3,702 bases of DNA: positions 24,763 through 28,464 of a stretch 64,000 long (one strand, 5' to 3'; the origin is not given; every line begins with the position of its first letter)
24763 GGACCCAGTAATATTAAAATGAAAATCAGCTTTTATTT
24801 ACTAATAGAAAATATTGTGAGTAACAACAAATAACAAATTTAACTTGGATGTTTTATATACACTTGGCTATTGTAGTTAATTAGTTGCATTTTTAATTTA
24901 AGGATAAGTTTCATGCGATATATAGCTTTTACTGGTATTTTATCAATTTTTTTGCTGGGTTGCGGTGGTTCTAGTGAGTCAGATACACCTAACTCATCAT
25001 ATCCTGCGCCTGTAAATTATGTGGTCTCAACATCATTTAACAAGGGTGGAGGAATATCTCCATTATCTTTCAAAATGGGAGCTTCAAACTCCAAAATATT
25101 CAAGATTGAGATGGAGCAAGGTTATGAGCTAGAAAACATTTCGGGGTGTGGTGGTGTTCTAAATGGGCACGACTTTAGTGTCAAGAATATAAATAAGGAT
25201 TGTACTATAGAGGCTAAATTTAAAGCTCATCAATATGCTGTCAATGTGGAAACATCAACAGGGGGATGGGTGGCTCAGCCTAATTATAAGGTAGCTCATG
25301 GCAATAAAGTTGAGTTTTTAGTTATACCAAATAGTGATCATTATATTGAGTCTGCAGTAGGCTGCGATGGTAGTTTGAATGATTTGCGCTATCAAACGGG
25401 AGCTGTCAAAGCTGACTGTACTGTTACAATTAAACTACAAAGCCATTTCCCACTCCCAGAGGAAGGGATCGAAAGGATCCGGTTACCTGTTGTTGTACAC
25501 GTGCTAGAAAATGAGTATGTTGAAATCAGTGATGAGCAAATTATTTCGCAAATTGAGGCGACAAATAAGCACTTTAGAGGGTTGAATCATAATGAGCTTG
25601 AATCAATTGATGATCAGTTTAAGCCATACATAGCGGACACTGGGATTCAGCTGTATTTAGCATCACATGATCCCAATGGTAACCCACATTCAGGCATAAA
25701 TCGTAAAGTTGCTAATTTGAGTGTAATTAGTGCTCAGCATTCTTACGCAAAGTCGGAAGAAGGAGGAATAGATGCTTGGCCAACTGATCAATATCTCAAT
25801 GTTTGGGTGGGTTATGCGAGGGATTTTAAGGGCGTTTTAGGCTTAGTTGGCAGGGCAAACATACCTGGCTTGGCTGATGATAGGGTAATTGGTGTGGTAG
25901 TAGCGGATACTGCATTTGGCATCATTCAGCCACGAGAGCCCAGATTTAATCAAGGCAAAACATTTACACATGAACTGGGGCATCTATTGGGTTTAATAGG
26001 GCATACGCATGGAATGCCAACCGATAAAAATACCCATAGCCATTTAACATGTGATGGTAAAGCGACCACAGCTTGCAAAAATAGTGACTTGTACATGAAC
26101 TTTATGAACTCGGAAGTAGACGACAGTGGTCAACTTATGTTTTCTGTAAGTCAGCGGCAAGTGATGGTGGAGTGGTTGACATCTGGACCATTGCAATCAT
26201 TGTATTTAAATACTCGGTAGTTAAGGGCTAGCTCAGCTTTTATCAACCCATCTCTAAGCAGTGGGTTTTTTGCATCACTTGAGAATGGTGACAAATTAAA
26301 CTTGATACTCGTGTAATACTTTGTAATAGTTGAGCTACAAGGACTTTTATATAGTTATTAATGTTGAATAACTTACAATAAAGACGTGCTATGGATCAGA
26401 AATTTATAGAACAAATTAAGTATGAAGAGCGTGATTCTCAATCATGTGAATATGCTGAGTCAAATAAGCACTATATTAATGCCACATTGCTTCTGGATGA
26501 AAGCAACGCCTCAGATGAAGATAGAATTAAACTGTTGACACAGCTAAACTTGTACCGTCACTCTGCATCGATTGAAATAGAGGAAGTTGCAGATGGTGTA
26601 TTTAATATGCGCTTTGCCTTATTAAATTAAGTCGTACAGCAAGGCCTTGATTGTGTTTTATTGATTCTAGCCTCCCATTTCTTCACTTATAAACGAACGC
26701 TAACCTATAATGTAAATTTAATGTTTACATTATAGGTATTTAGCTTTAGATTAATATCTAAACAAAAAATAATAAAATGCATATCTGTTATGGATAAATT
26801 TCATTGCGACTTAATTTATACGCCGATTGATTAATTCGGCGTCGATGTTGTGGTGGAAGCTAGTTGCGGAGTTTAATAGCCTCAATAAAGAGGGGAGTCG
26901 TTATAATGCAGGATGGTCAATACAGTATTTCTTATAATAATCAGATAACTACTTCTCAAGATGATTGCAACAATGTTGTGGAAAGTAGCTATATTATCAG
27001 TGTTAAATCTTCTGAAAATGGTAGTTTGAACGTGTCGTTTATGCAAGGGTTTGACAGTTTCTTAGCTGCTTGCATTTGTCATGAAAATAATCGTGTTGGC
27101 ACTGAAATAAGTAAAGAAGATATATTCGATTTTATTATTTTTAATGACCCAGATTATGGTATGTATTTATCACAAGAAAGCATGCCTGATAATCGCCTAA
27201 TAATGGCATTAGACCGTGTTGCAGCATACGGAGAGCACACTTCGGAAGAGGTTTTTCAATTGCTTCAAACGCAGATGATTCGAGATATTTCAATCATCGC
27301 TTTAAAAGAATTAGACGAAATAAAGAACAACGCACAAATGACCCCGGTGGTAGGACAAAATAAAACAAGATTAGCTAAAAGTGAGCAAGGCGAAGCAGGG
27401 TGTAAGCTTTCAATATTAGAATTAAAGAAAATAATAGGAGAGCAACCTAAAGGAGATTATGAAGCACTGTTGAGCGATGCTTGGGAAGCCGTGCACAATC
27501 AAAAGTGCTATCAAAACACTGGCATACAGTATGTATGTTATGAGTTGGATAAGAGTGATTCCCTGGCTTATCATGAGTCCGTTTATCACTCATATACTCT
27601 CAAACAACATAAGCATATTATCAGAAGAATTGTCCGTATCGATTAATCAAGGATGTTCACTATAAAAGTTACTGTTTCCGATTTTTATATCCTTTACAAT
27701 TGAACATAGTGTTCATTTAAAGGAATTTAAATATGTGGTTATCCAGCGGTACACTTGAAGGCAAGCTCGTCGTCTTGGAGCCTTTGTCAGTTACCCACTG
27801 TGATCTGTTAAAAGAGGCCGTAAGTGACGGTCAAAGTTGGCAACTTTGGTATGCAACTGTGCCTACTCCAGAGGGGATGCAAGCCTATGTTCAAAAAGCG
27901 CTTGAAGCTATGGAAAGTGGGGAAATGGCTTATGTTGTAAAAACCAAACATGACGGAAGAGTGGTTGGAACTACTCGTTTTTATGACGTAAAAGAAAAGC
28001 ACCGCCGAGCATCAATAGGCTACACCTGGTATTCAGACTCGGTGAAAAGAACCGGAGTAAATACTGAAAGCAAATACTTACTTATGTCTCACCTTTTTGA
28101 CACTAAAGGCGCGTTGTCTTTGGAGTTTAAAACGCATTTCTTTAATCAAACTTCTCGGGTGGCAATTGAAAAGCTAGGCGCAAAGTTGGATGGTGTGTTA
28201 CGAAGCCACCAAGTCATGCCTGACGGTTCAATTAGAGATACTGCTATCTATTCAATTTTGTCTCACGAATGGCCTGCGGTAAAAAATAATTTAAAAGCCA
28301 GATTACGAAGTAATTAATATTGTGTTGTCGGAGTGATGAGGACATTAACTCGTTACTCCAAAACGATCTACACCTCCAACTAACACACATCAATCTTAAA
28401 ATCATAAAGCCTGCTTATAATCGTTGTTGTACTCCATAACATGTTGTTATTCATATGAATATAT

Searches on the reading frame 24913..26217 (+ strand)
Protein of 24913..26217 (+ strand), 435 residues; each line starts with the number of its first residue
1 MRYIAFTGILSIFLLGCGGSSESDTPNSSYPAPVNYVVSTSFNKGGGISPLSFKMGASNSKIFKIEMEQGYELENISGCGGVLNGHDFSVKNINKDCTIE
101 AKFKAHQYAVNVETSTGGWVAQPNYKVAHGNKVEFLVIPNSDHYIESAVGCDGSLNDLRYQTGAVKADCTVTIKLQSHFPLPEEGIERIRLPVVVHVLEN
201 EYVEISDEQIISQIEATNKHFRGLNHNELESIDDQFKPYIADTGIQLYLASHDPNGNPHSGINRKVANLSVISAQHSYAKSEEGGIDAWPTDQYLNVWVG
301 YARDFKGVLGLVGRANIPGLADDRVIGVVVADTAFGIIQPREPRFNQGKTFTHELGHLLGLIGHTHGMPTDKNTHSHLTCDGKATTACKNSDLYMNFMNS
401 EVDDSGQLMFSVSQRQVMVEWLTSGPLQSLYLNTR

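Call 17: search_protein_families(library=pfam, proteins=[window:24913-26217:+], max_evalue=0.001)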
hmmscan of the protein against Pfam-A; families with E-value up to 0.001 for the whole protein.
window:24913-26217:+ (435 aa): 2 families
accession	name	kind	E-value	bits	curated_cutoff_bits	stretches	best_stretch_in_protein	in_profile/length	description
PF05572.19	Peptidase_M43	-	2.6e-06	27.9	23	1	287-388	10-107/152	Pregnancy-associated plasma protein-A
PF13688.12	Reprolysin_5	-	0.00036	21.2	27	1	288-396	74-185/196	Metallo-peptidase family M12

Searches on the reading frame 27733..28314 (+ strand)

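Call 17: search_protein_families(library=pfam, proteins=[window:27733-28314:+], max_evalue=0.001)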
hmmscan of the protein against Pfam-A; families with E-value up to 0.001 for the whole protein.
window:27733-28314:+ (194 aa): 2 families
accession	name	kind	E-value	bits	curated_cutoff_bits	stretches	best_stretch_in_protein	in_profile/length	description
PF13302.13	Acetyltransf_3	-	1.1e-15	59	25.4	1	14-151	3-138/138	Acetyltransferase (GNAT) domain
PF00583.31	Acetyltransf_1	-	0.00058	20.6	20.7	1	43-149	14-115/116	Acetyltransferase (GNAT) family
